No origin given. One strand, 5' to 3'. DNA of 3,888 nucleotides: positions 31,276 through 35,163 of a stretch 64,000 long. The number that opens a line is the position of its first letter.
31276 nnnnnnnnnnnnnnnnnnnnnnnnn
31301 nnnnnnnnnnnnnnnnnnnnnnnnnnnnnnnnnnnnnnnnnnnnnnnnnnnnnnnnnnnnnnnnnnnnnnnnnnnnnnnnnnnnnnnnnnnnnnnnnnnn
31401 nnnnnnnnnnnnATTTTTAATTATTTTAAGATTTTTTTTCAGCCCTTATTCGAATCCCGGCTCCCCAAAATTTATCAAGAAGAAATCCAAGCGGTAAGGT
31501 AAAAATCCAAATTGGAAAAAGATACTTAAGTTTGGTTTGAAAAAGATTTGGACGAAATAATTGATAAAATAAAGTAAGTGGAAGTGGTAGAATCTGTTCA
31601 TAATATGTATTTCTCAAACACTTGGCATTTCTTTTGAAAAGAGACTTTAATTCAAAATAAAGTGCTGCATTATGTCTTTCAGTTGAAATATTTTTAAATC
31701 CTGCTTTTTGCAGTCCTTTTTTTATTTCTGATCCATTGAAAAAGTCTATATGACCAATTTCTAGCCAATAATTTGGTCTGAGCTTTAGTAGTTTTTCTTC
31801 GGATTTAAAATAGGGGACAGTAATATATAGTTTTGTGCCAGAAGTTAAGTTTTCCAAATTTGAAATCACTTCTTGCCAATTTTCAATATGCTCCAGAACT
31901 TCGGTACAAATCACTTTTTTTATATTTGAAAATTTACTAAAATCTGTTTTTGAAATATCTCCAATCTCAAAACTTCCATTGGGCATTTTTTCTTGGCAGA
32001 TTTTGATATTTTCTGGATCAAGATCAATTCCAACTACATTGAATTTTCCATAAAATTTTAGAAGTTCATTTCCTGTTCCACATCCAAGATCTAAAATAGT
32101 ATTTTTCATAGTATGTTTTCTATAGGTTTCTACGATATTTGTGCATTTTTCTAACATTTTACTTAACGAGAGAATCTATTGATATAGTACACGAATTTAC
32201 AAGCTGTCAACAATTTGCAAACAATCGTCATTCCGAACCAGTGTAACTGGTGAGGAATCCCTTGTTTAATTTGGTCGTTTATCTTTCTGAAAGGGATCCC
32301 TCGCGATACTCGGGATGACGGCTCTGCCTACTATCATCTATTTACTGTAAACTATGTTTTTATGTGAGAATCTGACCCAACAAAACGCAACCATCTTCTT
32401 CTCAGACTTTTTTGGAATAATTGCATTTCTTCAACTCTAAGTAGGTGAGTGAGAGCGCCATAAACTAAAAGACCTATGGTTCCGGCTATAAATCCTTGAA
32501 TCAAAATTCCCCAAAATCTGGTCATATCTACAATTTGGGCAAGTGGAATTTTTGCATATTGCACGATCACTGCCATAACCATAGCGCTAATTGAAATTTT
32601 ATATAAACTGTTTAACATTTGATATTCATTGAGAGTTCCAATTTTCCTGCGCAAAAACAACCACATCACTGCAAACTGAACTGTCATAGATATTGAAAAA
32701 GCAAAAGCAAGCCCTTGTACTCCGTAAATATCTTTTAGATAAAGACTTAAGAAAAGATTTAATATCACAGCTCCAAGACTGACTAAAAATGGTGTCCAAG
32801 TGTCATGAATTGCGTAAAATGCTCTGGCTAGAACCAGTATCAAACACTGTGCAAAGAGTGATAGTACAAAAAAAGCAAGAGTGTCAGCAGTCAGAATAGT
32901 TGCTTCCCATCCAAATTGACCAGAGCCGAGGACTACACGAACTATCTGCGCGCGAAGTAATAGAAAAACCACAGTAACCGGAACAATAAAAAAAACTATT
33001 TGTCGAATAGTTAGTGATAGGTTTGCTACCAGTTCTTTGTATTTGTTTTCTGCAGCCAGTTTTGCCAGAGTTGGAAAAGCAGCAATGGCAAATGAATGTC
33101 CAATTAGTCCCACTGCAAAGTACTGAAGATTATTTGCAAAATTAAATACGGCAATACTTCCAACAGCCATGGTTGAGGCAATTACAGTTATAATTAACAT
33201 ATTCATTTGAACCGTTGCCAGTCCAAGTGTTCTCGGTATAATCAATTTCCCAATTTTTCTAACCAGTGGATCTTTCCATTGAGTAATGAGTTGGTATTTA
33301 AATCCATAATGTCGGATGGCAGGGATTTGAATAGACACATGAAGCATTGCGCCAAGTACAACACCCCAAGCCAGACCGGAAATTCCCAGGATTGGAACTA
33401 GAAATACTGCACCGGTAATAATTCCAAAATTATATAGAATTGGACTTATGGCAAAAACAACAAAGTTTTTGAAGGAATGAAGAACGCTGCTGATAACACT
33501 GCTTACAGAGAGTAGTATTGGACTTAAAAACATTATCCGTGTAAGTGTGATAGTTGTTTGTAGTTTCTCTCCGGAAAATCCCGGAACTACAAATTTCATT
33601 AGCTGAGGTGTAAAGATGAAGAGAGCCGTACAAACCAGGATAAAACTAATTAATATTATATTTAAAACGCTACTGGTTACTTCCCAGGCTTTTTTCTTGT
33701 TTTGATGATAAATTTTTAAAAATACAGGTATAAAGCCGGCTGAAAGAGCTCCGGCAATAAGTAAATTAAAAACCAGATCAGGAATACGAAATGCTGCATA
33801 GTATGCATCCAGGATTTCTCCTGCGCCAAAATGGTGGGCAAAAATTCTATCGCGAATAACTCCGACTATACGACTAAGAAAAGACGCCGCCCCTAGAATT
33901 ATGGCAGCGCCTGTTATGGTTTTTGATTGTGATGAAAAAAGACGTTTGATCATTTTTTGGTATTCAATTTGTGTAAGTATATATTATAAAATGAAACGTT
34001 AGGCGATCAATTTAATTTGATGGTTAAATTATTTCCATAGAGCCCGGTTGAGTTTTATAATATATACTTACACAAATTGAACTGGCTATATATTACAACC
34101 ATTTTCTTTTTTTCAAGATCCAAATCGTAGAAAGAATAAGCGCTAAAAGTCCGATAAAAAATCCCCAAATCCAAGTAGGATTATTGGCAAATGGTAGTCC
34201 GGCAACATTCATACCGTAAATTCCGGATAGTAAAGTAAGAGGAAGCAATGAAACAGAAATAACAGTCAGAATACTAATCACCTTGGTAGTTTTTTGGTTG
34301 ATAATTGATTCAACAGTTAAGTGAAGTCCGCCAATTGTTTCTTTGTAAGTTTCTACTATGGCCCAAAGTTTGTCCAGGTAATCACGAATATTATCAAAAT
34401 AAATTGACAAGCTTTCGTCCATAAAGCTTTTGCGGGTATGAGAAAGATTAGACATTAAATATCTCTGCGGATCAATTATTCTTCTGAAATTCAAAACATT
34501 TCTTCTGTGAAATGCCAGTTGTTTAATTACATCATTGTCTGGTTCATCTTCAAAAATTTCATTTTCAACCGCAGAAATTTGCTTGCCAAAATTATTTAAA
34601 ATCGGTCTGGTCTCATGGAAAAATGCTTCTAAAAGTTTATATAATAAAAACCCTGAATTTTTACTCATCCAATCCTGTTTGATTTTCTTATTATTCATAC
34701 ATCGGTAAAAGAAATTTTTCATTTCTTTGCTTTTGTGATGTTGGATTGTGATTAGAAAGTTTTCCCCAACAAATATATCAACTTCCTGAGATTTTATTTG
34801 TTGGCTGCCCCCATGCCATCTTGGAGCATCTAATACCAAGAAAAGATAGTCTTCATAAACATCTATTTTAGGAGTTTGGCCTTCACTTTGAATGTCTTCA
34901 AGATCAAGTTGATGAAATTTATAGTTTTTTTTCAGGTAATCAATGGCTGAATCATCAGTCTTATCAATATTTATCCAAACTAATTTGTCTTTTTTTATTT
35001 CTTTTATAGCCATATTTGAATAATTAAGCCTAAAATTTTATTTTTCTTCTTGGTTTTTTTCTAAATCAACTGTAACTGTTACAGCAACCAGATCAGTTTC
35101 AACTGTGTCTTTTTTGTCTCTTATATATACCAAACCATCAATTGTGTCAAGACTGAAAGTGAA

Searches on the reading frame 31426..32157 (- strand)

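Call 84: search_protein_families(library=pfam, proteins=[window:31426-32157:-], max_evalue=0.00001)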
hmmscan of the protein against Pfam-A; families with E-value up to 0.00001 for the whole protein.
window:31426-32157:- (243 aa): 5 families
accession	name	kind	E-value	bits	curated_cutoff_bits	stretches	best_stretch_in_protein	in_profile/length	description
PF13489.12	Methyltransf_23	-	2.4e-18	66.9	27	1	18-158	23-163/164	Methyltransferase domain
PF13847.12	Methyltransf_31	-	6.2e-14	52.4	27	1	18-116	4-113/145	Methyltransferase domain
PF13649.12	Methyltransf_25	-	7e-12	46.3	27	1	21-103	1-91/97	Methyltransferase domain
PF08241.18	Methyltransf_11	-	7.5e-11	43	21.2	1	22-103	1-85/95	Methyltransferase domain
PF08242.18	Methyltransf_12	-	4e-08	34.3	30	1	22-104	1-91/98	Methyltransferase domain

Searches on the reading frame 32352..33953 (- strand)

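Call 84: search_protein_families(library=pfam, proteins=[window:32352-33953:-], max_evalue=0.00001)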
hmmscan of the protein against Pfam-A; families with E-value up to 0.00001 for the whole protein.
window:32352-33953:- (533 aa): 1 family
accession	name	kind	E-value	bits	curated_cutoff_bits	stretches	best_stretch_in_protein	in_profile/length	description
PF03023.19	MurJ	-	1.4e-91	307.8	27.4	1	38-469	1-434/451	Lipid II flippase MurJ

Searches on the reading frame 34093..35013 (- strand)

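Call 84: search_protein_families(library=pfam, proteins=[window:34093-35013:-], max_evalue=0.00001)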
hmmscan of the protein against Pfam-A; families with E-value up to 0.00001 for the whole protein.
window:34093-35013:- (306 aa): 1 family
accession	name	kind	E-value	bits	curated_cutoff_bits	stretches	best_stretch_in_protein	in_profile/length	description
PF01544.23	CorA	-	1.6e-59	202.1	27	1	9-302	2-292/292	CorA-like Mg2+ transporter protein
